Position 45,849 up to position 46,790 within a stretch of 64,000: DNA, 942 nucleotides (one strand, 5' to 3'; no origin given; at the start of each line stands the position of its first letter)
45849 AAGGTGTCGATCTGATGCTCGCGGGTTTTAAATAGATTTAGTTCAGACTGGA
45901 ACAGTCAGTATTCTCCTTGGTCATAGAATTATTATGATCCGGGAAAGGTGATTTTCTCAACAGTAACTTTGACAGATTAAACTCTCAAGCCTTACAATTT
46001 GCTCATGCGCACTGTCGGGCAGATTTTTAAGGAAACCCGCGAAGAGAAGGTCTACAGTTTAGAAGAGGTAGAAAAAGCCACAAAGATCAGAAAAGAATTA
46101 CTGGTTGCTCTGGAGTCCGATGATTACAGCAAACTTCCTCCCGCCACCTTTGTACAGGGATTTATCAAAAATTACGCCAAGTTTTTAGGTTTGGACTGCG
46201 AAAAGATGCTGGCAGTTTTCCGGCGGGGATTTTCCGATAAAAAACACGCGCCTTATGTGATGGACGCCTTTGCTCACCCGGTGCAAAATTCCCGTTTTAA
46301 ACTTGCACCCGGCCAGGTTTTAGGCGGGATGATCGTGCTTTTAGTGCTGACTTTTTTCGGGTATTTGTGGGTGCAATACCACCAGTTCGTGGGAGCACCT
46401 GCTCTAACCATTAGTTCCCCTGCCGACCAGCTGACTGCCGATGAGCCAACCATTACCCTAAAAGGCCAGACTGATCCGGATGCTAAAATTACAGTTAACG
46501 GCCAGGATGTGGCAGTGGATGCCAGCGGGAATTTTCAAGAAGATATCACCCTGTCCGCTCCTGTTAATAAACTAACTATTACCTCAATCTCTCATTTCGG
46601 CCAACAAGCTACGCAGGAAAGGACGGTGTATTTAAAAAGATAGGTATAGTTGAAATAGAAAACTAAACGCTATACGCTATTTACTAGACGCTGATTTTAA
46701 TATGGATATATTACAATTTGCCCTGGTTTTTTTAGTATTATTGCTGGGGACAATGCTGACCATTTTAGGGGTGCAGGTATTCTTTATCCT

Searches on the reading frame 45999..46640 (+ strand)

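Call 47: search_protein_families(library=pfam, proteins=[window:45999-46640:+], max_evalue=0.1)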
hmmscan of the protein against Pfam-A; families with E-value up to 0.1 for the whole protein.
window:45999-46640:+ (214 aa): 6 families
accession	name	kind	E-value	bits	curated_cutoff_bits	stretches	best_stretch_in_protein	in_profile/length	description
PF13413.12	HTH_25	-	2.5e-22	78.9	24.6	1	10-69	2-61/62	Helix-turn-helix domain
PF09136.16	Glucodextran_B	-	3.4e-15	56.1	27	1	134-212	1-81/83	Glucodextranase, domain B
PF12844.13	HTH_19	-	6.1e-08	32.9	30.2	1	7-71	1-58/64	Helix-turn-helix domain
PF12733.13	Cadherin-like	-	0.0029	18.4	24.2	1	151-213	28-87/89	Cadherin-like beta sandwich domain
PF17936.7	Big_6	-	0.05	14.3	27.6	1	144-203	7-73/83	Bacterial Ig domain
PF25258.1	DUF7859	-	0.086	13.2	27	0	111-125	19-33/49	Family of unknown function (DUF7859)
